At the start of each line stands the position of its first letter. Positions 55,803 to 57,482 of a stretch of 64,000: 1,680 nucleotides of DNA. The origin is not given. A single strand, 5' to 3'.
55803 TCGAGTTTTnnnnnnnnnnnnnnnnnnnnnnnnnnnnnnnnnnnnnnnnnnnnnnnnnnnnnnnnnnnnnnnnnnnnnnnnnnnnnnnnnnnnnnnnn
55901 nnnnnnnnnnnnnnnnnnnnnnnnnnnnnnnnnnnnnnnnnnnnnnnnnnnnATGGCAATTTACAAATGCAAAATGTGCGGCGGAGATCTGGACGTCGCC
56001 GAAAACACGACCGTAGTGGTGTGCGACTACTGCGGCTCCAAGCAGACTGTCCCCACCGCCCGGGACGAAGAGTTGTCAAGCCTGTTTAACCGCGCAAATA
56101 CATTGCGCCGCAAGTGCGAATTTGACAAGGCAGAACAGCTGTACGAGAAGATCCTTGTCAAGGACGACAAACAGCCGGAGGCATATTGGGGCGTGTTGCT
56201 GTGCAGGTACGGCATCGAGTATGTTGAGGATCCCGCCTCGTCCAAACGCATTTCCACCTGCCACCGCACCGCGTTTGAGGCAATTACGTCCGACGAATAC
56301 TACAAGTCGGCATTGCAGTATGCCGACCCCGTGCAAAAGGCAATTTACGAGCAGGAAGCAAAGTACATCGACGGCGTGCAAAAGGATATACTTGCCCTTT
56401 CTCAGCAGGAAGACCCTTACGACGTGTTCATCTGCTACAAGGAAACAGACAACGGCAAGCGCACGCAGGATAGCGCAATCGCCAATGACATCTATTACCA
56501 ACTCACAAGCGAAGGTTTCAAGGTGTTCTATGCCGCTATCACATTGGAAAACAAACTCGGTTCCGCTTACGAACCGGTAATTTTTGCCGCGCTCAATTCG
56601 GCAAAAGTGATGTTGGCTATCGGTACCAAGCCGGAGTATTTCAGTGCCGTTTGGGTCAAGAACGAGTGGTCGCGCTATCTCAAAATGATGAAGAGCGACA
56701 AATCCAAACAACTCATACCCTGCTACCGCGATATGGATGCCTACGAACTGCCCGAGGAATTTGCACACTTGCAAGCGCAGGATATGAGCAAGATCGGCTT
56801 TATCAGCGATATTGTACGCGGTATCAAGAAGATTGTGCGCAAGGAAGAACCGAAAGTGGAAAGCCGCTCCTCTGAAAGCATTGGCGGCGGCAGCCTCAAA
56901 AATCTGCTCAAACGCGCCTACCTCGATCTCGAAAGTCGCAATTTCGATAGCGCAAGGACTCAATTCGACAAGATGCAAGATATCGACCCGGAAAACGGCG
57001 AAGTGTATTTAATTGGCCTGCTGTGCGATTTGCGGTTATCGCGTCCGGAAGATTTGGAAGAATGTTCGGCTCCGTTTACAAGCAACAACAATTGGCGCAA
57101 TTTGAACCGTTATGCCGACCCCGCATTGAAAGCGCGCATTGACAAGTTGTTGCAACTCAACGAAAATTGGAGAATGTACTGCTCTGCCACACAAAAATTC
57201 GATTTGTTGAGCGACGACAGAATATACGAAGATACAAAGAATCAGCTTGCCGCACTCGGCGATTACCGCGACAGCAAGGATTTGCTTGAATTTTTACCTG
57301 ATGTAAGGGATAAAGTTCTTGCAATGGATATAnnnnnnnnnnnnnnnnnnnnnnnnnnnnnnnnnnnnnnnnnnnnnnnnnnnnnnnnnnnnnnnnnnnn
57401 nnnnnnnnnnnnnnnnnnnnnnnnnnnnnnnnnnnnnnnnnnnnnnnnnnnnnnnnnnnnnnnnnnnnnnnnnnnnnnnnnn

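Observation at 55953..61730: TIR - SIR2 - zinc-ribbon SPFH - membrane protein operon: Thoeris-like parts in a non-canonical arrangement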

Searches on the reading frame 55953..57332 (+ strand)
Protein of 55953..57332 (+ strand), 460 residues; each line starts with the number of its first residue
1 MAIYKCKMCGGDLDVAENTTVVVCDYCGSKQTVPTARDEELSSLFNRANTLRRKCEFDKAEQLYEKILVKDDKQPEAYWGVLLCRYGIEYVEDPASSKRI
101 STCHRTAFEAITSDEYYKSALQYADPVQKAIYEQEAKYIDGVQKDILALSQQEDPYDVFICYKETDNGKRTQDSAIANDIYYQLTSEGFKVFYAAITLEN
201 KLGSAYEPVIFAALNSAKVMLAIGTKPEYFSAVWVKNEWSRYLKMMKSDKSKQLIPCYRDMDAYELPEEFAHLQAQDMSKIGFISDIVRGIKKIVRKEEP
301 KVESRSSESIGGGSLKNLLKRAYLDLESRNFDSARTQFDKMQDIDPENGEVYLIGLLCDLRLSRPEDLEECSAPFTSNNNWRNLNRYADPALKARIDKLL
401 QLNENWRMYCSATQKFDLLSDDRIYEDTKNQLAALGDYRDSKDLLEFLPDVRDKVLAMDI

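Call 57: find_homologous_proteins(query=window:55953-57332:+, max_evalue=0.00001)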
Query window:55953-57332:+ (460 aa): 8000 proteins with E <= 0.00001 among 8000 candidates; the best 120 are listed.
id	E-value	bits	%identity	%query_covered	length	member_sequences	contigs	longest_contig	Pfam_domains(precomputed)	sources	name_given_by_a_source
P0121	0.0e+0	1040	100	100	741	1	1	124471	PF13676.12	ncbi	-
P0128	6.0e-293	990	95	100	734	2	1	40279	PF13676.12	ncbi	-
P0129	5.1e-231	785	75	99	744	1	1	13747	PF13676.12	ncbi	-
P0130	6.7e-197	673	69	96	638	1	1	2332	PF13676.12,PF07719.24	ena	-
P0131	4.8e-190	650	65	98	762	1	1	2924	PF14559.13,PF13306.13,PF13676.12,PF07719.24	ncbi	-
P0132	3.1e-180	618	68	90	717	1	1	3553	PF13676.12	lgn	-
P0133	5.7e-178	611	64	97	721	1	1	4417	PF14559.13,PF00515.35,PF13428.13,PF13676.12,PF07719.24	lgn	-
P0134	6.8e-177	607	62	96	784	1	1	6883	PF14559.13,PF13428.13,PF13676.12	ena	-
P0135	6.6e-175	600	72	81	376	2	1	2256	PF13424.13,PF13676.12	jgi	jgi:tetratricopeptide (TPR) repeat protein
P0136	5.5e-174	597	58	100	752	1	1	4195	PF13676.12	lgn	-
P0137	2.5e-173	595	61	97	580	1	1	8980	PF14559.13,PF00515.35,PF13428.13,PF13676.12,PF13181.13,PF07719.24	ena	-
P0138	4.9e-173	594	65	87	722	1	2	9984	PF13306.13,PF00515.35,PF13676.12,PF07719.24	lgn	-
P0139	1.7e-172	593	67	87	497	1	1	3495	PF14559.13,PF00515.35,PF13432.13,PF13428.13,PF13676.12,PF07719.24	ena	-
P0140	3.0e-172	592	59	97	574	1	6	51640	PF14559.13,PF13428.13,PF13676.12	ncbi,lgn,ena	-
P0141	3.7e-172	591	61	97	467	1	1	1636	PF14559.13,PF00515.35,PF13428.13,PF13676.12,PF07719.24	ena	-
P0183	9.7e-169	580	59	97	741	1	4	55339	PF14559.13,PF13306.13,PF00515.35,PF13424.13,PF13432.13,PF13428.13,PF13676.12,PF13181.13,PF07719.24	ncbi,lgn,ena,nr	ncbi:MAG: leucine-rich repeat protein [Clostridia bacterium]|nr:leucine-rich repeat protein [Clostri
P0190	4.0e-168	578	59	97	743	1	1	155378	PF14559.13,PF00515.35,PF13428.13,PF13676.12,PF07719.24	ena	-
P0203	1.0e-166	574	63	89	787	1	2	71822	PF14559.13,PF19789.7,PF00515.35,PF13432.13,PF13428.13,PF13676.12,PF13181.13,PF07719.24,PF13174.13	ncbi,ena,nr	ncbi:MAG: TIR domain-containing protein [Ruminococcus sp.]|nr:TIR domain-containing protein [Ruminoc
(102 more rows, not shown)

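Call 58: find_encoding_contigs(protein=P0190, flank=10000, max_places=2)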
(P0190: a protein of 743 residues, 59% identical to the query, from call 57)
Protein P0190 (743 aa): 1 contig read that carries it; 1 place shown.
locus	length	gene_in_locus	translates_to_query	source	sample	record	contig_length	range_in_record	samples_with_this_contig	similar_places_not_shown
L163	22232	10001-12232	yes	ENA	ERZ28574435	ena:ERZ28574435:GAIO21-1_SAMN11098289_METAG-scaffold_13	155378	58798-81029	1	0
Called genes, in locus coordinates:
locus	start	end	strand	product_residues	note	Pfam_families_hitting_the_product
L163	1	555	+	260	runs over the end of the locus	-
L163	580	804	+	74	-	-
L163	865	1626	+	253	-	PF07796:DUF1638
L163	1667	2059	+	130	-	PF01243:PNPOx_N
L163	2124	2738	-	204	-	-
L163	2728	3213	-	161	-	PF04542:Sigma70_r2, PF08281:Sigma70_r4_2, PF04545:Sigma70_r4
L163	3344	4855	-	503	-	PF02446:Glyco_hydro_77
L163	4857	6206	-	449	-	PF13416:SBP_bac_8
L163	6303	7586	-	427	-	PF01471:PG_binding_1, PF01476:LysM, PF00246:Peptidase_M14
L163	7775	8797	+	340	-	PF13180:PDZ_2, PF14685:PDZ_Tricorn (faint), PF17820:PDZ_6, PF05580:Peptidase_S55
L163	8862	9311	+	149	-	PF06250:YhcG_C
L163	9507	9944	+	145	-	PF01381:HTH_3 (weak)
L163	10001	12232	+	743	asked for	PF00515:TPR_1 (faint), PF07719:TPR_2 (faint), PF13428:TPR_14 (faint), PF14559:TPR_19 (faint), PF13676:TIR_2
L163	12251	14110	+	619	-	PF13421:Band_7_1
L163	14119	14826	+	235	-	-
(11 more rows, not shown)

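Call 59: find_encoding_contigs(protein=P0203, flank=10000, max_places=2)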
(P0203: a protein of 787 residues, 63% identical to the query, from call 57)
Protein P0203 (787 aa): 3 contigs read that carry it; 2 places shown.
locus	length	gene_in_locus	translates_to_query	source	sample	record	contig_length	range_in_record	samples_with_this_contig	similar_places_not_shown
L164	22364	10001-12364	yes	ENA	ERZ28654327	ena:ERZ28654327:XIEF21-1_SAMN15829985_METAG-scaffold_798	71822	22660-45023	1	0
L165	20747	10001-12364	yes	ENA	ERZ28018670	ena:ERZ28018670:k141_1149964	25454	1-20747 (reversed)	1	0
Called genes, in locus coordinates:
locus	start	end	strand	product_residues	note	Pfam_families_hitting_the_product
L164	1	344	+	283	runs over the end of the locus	PF00126:HTH_1, PF03466:LysR_substrate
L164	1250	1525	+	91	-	PF21983:NikA-like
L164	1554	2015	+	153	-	PF03432:Relaxase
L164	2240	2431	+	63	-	PF01402:RHH_1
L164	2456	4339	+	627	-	PF14559:TPR_19 (faint), PF13676:TIR_2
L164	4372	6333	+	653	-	PF13248:Zn_ribbon_3 (faint), PF13421:Band_7_1, PF01145:Band_7 (weak)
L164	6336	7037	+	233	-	-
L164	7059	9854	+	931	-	PF13676:TIR_2 (weak), PF25390:WD40_RLD, PF13540:RCC1_2 (weak), PF25390:WD40_RLD, PF13540:RCC1_2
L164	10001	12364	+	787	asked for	PF00515:TPR_1 (faint), PF07719:TPR_2 (faint), PF13174:TPR_6 (faint), PF13181:TPR_8 (faint), PF13428:TPR_14 (faint), PF13432:TPR_16 (faint), PF13676:TIR_2, PF19789:DUF6273, +1 more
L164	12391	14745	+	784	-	PF07719:TPR_2 (faint), PF13174:TPR_6 (faint), PF13428:TPR_14 (faint), PF14559:TPR_19 (faint), PF13676:TIR_2, PF19789:DUF6273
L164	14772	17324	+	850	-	PF24575:TPR_Slam (faint), PF00515:TPR_1 (faint), PF07719:TPR_2 (faint), PF13174:TPR_6 (faint), PF13176:TPR_7 (faint), PF13428:TPR_14 (faint), PF13676:TIR_2, PF19789:DUF6273, +2 more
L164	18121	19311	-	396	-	PF13173:AAA_14, PF13635:DUF4143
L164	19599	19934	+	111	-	PF03819:MazG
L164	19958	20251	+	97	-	-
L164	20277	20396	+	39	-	-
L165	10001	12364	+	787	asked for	PF00515:TPR_1 (faint), PF07719:TPR_2 (faint), PF13174:TPR_6 (faint), PF13181:TPR_8 (faint), PF13428:TPR_14 (faint), PF13432:TPR_16 (faint), PF13676:TIR_2, PF19789:DUF6273, +1 more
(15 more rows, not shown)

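Call 60: find_encoding_contigs(protein=P0183, flank=10000, max_places=2)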
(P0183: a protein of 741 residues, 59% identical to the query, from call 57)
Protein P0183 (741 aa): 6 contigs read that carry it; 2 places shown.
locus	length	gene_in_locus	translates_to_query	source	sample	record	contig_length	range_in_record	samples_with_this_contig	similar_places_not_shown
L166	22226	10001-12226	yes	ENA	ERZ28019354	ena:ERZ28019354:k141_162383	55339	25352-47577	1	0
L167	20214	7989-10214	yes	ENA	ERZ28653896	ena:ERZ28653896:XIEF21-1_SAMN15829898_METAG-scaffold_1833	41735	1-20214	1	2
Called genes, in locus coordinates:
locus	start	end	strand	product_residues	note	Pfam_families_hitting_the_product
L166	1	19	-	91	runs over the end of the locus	PF00203:Ribosomal_S19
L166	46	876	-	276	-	PF00181:Ribosomal_L2_N, PF03947:Ribosomal_L2_C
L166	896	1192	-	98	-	PF00276:Ribosomal_L23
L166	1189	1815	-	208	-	PF00573:Ribosomal_L4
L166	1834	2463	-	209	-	PF00297:Ribosomal_L3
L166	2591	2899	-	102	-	PF00338:Ribosomal_S10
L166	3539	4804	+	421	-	-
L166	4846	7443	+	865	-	PF02739:5_3_exonuc_N, PF01367:5_3_exonuc, PF00476:DNA_pol_A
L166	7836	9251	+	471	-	PF13421:Band_7_1, PF17032:Zn_ribbon_15 (faint), PF12773:DZR, PF13240:Zn_Ribbon_1 (weak), PF12773:DZR, PF13240:Zn_Ribbon_1 (weak), PF13248:Zn_ribbon_3 (weak)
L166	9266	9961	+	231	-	-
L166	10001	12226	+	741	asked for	PF00515:TPR_1 (faint), PF07719:TPR_2 (faint), PF13181:TPR_8 (faint), PF13424:TPR_12 (faint), PF13428:TPR_14 (faint), PF13432:TPR_16 (faint), PF13676:TIR_2, PF13306:LRR_5, +1 more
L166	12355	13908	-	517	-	PF12673:SipL (faint)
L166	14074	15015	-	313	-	PF02603:Hpr_kinase_N, PF07475:Hpr_kinase_C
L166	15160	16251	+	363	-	-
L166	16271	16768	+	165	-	-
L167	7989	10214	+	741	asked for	PF00515:TPR_1 (faint), PF07719:TPR_2 (faint), PF13181:TPR_8 (faint), PF13424:TPR_12 (faint), PF13428:TPR_14 (faint), PF13432:TPR_16 (faint), PF13676:TIR_2, PF13306:LRR_5, +1 more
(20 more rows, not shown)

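Call 76: predict_structure(alignment_id=A5)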
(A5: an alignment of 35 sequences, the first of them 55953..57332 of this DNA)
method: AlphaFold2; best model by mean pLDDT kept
length: 460 residues; sequences in the alignment: 35
mean_pLDDT: 73.2   pTM: 0.45
mean pLDDT of the five models: 73.2, 73.1, 72.3, 70.5, 68.3
residues with pLDDT >= 90: 180; 70-90: 85; 50-70: 83; < 50: 112
segments of 3 or more residues with pLDDT < 50: 162-170, 193-267, 272-281, 297-312
pLDDT, mean of each block of 10 residues (from residue 1): 79 84 86 85 91 78 95 94 78 63 65 92 93 86 62 55 47 57 65 45 41 36 41 36 43 43 44 46 57 51 34 75 95 96 93 97 96 92 95 94 95 93 95 95 95 86
secondary structure, 60 per line:
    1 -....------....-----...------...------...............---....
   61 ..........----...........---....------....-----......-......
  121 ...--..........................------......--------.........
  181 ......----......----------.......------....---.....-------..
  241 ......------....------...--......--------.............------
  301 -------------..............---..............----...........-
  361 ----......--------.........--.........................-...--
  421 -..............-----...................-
elements in order: E2-5 E12-15 E21-23 E30-32 H39-53 H57-70 H75-85 E89-92 E99-102 H108-113 H115-123 H126-151 E158-163 H172-186 E191-196 H207-213 E220-223 H227-231 H239-246 E253-256 H268-273 H282-294 H314-327 H331-344 H349-359 H365-370 H379-387 H390-414 H422-435 H441-459
